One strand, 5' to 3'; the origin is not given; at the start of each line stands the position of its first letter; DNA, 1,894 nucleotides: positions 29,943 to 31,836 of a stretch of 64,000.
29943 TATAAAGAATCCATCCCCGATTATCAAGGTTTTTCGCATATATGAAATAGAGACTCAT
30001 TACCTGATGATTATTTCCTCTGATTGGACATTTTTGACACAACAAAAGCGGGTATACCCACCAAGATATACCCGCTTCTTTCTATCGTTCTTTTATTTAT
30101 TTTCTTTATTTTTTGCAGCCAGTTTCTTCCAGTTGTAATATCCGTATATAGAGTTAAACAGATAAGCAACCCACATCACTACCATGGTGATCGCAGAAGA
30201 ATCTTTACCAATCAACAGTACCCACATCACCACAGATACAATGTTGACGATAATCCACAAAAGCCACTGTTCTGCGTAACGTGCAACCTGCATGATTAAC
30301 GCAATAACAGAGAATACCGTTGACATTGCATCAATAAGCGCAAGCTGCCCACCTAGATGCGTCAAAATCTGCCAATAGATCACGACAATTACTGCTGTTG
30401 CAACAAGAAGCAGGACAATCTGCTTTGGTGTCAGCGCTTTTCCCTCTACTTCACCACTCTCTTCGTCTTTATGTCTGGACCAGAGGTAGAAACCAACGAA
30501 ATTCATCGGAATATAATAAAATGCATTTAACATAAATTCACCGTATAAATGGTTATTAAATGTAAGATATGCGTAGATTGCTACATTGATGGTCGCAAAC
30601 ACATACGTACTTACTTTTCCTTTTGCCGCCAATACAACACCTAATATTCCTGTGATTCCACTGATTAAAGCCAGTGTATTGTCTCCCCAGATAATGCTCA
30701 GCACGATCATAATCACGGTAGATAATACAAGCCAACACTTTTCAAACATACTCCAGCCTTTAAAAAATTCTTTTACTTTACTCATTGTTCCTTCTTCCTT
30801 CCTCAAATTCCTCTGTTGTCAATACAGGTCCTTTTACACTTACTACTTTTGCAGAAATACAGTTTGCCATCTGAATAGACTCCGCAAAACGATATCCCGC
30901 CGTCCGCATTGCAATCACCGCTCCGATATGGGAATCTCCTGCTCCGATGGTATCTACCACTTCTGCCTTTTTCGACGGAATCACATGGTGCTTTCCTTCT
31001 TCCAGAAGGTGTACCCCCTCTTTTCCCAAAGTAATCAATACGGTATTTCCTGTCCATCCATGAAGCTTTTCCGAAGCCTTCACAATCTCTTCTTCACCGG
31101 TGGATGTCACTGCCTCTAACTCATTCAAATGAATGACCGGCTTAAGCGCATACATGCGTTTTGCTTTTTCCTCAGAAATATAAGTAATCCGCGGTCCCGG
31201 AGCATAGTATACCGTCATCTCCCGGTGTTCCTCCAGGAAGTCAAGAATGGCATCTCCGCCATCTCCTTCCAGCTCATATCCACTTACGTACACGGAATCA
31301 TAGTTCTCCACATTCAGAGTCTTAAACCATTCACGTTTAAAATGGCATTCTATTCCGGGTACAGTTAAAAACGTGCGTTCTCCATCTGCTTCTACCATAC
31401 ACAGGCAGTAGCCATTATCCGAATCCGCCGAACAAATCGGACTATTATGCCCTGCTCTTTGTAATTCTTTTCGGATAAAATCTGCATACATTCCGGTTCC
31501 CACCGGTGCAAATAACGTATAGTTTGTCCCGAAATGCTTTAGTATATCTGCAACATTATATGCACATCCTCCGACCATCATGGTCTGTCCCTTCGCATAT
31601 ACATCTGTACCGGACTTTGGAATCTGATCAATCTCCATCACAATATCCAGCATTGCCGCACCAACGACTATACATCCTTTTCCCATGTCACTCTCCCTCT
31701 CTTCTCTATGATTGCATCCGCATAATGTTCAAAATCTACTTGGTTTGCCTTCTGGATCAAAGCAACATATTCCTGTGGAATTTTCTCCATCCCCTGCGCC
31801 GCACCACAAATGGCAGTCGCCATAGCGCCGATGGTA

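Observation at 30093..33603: PnuC, PfkB kinase and ADP-ribosylglycohydrolase operon with a divergent HutC regulator: a yegTUV-like riboside salvage module built on a PnuC-type importer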

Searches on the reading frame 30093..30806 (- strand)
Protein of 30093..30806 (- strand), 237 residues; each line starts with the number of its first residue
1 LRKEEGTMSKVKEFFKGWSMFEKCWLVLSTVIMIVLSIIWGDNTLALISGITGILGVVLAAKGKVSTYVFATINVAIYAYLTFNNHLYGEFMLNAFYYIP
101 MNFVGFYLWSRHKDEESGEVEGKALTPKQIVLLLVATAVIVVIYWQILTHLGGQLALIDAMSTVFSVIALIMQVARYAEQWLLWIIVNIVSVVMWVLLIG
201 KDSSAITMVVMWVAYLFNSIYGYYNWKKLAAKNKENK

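Call 3: search_protein_families(library=pfam, proteins=[window:30093-30806:-])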
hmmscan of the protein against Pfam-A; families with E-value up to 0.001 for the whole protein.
window:30093-30806:- (237 aa): 1 family
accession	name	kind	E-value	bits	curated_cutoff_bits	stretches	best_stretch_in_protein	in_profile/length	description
PF04973.17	NMN_transporter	-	4.4e-49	167.2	27.3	1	44-228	2-175/175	Nicotinamide mononucleotide transporter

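Call 4: search_protein_families(library=ncbifam, proteins=[window:30093-30806:-])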
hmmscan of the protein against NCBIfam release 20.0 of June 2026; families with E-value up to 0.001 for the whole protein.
window:30093-30806:- (237 aa): 2 families
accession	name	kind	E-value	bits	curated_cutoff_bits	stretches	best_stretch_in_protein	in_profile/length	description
TIGR01528.1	NMN_trans_PnuC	equivalog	1.5e-43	148.9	42.45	1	44-230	3-185/187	nicotinamide riboside transporter PnuC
NF011926.0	PRK15397.1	subfamily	2.3e-19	70.2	335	2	47-143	27-123/239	nicotinamide riboside transporter PnuC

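Call 36: search_solved_structures(query=window:30093-30806:-, max_evalue=0.01, show_alignments=2)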
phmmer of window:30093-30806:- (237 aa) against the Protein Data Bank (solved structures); distinct sequences matched with E-value up to 0.01: 1.
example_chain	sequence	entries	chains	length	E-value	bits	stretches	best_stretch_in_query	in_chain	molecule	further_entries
4qtn_A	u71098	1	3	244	2.7e-52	181.1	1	12-232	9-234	Nicotinamide riboside transporter PnuC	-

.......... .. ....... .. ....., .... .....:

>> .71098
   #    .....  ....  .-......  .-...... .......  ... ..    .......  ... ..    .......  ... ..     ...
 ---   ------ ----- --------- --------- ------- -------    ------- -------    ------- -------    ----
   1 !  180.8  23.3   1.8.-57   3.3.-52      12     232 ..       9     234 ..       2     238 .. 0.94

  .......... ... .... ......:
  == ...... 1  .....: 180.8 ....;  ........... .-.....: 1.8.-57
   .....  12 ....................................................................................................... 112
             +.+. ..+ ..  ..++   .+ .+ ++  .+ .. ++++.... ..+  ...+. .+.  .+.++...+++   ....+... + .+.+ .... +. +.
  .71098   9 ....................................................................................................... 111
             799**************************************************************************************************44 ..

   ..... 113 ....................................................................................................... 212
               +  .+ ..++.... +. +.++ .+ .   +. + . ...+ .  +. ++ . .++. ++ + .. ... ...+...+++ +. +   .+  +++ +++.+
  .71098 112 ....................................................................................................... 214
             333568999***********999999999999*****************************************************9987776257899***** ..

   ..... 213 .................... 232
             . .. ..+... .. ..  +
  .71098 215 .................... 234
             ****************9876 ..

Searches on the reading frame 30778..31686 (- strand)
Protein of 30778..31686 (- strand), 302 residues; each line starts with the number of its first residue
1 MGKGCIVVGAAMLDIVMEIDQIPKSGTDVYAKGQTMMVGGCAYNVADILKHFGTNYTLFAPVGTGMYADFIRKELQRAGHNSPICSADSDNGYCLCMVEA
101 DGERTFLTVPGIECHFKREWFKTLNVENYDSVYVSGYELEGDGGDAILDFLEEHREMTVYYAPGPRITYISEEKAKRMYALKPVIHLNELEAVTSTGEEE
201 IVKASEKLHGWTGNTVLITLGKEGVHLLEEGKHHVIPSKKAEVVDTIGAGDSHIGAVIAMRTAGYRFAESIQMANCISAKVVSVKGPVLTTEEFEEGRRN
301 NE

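Call 3: search_protein_families(library=pfam, proteins=[window:30778-31686:-])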
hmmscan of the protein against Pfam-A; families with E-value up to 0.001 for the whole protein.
window:30778-31686:- (302 aa): 1 family
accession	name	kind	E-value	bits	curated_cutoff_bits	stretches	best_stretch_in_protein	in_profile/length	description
PF00294.29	PfkB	-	1.4e-42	146.6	25.8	1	5-289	4-297/302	pfkB family carbohydrate kinase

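Call 4: search_protein_families(library=ncbifam, proteins=[window:30778-31686:-])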
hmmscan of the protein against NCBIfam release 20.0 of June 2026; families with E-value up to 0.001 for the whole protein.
window:30778-31686:- (302 aa): 23 families
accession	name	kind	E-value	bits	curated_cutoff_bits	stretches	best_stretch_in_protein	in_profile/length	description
TIGR02152.1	D_ribokin_bact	equivalog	1.5e-32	113.1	299.65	1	6-286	2-285/298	ribokinase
NF008353.0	PRK11142.1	equivalog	1.9e-23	83.5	341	1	5-286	5-288/307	ribokinase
TIGR03168.1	1-PFK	subfamily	2.2e-22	79.4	216.4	1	13-292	10-292/305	hexose kinase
TIGR03828.1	pfkB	equivalog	4.2e-22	78.6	292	1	13-293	10-293/305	1-phosphofructokinase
NF041164.1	NucKinThplmales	equivalog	2.5e-20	72.8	450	1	11-283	10-273/295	nucleoside kinase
NF053626.1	RibKinHalex1628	equivalog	6.6e-19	68.5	330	1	7-287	6-278/293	ATP-dependent ribose-1-phosphate kinase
NF041320.1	pfkB_Halo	equivalog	1.8e-18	67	400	1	13-289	11-284/302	1-phosphofructokinase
TIGR04382.1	myo_inos_iolC_N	equivalog_domain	2.3e-18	66.5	300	2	183-284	190-292/309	5-dehydro-2-deoxygluconokinase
TIGR02198.1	rfaE_dom_I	equivalog_domain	8.6e-18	64.5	345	1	187-289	198-304/315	D-glycero-beta-D-manno-heptose-7-phosphate kinase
NF006957.1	PRK09434.1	equivalog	5.8e-14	52.3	450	1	179-278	177-277/302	fructokinase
NF007321.0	PRK09813.1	equivalog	1.5e-13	50.8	247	1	192-287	165-260/261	fructoselysine 6-kinase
NF007068.0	PRK09513.1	equivalog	2.3e-13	50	432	1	13-284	14-288/312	1-phosphofructokinase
NF008454.0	PRK11316.1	equivalog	2.3e-12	46.3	521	1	187-287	196-300/475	bifunctional D-glycero-beta-D-manno-heptose-7-phosphate kinase/D-glycero-beta-D-manno-heptose 1-phosphate adenylyltransferase HldE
NF040938.1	KDG_KDGal_kin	equivalog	5e-10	39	400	1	194-286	196-288/305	bifunctional 2-dehydro-3-deoxygluconokinase/2-dehydro-3-deoxygalactonokinase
NF007416.0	PRK09954.1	equivalog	7.5e-10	38.3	561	1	176-291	232-352/362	sugar kinase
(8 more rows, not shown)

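Call 28: search_solved_structures(query=window:30778-31686:-, max_evalue=1e-8)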
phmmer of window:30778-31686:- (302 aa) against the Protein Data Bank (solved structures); distinct sequences matched with E-value up to 1e-8: 20.
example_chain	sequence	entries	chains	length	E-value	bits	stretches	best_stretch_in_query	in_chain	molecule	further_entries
5zwy_A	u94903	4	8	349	9.1e-16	61.1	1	5-289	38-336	Ribokinase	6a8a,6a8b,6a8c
7ag6_A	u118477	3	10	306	5.7e-14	55.2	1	7-279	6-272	Sulfofructose kinase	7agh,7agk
1gqt_A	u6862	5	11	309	7.6e-14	54.8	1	5-287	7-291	RIBOKINASE | PROTEIN (RIBOKINASE)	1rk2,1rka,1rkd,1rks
6ilr_A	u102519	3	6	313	1.2e-13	54.2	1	5-289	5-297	Ribokinase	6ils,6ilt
3ry7_A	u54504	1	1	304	1.4e-11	47.4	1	5-287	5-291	Ribokinase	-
6wjz_A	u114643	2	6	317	2.9e-11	46.3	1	5-279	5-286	Ribokinase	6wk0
5byc_A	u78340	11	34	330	3.3e-11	46.1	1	5-279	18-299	Ribokinase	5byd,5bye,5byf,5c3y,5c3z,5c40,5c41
2fv7_A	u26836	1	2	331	3.4e-11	46.1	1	5-279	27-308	Ribokinase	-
1vm7_A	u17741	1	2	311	3.8e-11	45.9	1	7-280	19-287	ribokinase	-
8omg_A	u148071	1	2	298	1.8e-10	43.7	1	4-282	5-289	Ketohexokinase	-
3i3y_A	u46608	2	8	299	1.9e-10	43.7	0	205-284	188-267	Carbohydrate kinase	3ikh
6p2d_A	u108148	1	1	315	2.2e-10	43.5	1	4-282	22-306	Ketohexokinase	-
8omd_A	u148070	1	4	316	2.2e-10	43.4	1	4-282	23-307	Ketohexokinase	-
3h49_A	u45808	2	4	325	2.1e-09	40.2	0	6-283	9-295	Ribokinase | Uncharacterized sugar kinase ydjH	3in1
11bl_A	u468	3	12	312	3.1e-09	39.7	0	6-260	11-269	Ribokinase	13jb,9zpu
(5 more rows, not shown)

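Call 42: search_solved_structures(query=window:30778-31686:-, max_evalue=1e-12, show_alignments=4)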
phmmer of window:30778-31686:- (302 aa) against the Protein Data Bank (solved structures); distinct sequences matched with E-value up to 1e-12: 4.
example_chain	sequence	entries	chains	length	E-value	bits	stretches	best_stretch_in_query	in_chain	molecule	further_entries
5zwy_A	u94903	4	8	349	9.1e-16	61.1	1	5-289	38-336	Ribokinase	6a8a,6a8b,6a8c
7ag6_A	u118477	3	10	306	5.7e-14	55.2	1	7-279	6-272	Sulfofructose kinase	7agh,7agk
1gqt_A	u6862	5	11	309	7.6e-14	54.8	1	5-287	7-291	RIBOKINASE | PROTEIN (RIBOKINASE)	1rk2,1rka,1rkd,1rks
6ilr_A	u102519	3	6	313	1.2e-13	54.2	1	5-289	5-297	Ribokinase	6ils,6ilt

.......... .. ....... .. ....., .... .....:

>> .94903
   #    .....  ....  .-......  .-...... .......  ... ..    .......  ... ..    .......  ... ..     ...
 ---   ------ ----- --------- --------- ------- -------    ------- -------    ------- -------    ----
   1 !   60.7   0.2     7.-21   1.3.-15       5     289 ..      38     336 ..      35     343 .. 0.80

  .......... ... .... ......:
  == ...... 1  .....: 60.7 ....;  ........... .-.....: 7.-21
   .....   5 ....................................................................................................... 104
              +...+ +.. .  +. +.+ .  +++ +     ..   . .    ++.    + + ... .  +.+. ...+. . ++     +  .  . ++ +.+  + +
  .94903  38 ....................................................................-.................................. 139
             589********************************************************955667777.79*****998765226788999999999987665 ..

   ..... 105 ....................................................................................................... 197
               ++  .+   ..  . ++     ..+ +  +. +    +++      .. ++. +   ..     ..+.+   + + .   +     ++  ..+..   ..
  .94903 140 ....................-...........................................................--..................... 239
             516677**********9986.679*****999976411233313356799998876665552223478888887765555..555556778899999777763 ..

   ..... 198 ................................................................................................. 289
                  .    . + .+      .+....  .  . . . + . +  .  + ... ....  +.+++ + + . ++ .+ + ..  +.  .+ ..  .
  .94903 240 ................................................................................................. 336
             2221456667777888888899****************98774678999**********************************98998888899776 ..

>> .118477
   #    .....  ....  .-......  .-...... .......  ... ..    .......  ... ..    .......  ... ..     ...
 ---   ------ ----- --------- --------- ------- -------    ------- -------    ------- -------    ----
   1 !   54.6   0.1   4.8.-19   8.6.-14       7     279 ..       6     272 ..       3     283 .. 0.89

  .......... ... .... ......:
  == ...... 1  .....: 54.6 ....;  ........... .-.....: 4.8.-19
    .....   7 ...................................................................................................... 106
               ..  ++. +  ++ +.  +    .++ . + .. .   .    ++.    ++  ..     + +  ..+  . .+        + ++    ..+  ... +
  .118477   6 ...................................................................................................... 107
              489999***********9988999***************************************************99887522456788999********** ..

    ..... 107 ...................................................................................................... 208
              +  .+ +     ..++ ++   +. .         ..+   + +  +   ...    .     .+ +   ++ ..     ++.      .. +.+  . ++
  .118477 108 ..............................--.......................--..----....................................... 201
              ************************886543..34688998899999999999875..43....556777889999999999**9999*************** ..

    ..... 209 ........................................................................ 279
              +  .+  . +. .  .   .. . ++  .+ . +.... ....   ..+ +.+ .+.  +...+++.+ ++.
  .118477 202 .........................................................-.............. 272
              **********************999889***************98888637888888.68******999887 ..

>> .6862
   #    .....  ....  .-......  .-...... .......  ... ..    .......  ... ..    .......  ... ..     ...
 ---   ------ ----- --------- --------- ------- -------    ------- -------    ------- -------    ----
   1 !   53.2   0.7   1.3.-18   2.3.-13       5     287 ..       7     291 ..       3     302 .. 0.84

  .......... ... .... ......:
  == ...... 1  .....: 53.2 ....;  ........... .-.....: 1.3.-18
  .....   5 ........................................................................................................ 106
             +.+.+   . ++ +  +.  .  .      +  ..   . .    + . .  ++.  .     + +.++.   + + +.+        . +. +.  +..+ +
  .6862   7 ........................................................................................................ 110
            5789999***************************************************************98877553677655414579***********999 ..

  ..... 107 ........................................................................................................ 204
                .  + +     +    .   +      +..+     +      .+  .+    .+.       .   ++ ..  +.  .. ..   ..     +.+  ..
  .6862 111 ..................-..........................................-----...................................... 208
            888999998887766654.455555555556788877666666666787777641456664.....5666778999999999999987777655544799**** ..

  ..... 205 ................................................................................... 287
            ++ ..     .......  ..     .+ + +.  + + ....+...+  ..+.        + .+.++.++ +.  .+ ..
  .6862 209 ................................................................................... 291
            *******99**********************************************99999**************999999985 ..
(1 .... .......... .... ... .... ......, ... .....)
